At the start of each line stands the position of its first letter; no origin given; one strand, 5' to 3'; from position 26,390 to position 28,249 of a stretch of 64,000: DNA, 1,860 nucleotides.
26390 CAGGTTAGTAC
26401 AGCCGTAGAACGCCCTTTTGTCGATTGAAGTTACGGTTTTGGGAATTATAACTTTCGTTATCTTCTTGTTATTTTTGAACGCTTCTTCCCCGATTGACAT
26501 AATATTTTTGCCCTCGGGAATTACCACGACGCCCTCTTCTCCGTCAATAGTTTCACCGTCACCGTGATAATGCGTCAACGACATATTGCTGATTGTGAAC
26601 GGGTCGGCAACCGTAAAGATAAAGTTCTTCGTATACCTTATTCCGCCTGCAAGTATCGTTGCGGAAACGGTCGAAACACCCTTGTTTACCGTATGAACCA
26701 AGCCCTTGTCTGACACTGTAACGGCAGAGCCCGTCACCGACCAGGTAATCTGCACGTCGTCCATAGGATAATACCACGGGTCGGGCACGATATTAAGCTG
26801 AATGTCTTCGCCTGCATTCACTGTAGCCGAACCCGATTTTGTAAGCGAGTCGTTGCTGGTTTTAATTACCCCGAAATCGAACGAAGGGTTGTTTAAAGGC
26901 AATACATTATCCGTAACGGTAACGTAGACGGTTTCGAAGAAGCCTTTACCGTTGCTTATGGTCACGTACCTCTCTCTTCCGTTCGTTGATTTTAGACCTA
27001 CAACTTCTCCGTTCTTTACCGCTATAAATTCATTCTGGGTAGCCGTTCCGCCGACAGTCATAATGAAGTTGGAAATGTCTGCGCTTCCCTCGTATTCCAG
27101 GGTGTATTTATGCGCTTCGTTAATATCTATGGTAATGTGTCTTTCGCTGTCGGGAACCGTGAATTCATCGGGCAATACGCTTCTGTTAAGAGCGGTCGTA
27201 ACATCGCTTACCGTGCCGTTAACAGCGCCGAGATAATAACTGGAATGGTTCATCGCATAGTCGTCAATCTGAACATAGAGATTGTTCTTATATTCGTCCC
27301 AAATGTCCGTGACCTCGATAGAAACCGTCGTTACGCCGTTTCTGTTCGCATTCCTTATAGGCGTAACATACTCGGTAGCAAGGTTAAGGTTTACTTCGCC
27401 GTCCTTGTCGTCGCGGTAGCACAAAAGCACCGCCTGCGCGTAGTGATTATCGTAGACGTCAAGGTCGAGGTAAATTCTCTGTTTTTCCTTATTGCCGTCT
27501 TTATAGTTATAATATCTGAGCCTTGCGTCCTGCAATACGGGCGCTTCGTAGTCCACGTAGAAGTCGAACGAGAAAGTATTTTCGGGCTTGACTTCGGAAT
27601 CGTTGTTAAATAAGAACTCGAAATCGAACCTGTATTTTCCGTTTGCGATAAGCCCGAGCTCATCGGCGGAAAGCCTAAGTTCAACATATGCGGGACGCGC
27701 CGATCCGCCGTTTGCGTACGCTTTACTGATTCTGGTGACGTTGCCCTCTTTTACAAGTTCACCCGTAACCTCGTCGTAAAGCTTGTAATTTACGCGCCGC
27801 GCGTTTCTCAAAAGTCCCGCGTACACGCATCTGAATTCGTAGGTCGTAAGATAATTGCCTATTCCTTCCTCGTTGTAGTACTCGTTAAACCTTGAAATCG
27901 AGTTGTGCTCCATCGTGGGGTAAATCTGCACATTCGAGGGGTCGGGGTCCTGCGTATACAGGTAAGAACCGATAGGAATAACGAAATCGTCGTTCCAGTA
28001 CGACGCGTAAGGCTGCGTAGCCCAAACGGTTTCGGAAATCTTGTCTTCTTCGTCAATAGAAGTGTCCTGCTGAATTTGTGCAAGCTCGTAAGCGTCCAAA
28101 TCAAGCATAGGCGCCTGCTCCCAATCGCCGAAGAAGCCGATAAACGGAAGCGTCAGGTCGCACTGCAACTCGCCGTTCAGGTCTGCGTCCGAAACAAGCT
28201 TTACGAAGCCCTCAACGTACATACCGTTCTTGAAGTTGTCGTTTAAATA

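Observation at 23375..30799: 2474-aa chimeric protein: lactocepin/C5a-peptidase-type S8 protease fused to about 800 aa of BspA-type leucine-rich repeats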

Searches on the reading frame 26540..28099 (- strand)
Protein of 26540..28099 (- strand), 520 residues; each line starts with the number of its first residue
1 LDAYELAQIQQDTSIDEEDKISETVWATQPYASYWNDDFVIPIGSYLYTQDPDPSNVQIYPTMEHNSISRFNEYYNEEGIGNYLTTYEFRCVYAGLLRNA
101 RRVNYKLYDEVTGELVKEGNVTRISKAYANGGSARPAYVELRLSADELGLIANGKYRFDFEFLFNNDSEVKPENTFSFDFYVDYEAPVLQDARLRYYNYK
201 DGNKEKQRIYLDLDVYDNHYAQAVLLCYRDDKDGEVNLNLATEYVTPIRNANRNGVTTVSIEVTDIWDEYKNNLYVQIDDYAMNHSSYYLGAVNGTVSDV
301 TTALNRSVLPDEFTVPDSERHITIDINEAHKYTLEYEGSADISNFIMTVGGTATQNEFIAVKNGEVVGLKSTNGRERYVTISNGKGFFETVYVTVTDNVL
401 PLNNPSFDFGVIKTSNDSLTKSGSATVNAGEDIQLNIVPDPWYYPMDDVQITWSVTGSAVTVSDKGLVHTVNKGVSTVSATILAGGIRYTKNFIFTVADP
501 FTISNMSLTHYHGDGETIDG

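Call 55: search_protein_families(library=pfam, proteins=[window:26540-28099:-], max_evalue=1)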
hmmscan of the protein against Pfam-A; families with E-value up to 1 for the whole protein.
window:26540-28099:- (520 aa): 3 families
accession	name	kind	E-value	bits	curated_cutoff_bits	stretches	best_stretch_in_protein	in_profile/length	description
PF02368.24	Big_2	-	0.0034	17.7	22.8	1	448-481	33-67/79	Bacterial Ig-like domain (group 2)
PF11514.14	DUF3219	-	0.043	14.3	25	1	188-237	3-53/94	Protein of unknown function (DUF3219)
PF00910.28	RNA_helicase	-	0.1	13.5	21.5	1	250-305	28-83/105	RNA helicase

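Call 67: search_protein_representatives(protein=window:26600-28078:-)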
Query: 493 residues. Proteins with E-value up to 0.001 (for the whole library): 190; up to 1e-10: 148; up to 1e-30: 64. The best 150 are listed.
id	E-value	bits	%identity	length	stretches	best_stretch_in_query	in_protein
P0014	1.2e-167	574.9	58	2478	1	2-485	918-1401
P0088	1.4e-135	469.2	52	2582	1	3-477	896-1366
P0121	8.1e-134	463.4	48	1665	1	2-477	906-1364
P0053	1.4e-133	462.6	52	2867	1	3-484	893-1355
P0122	8.3e-124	430.4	49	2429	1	2-493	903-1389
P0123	1.3e-123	429.7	48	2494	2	3-464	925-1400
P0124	1.1e-122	426.6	48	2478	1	3-479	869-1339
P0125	2.0e-120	419.2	44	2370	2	3-478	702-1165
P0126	4.6e-120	418.0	50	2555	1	2-490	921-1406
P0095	7.4e-119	414.1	47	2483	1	3-481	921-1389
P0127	7.9e-114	397.5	48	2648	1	1-493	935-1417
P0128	1.6e-111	389.8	47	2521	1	3-485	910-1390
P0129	6.5e-111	387.9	45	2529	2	2-493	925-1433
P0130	8.6e-110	384.2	47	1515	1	3-480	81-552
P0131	6.2e-109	381.3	47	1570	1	8-474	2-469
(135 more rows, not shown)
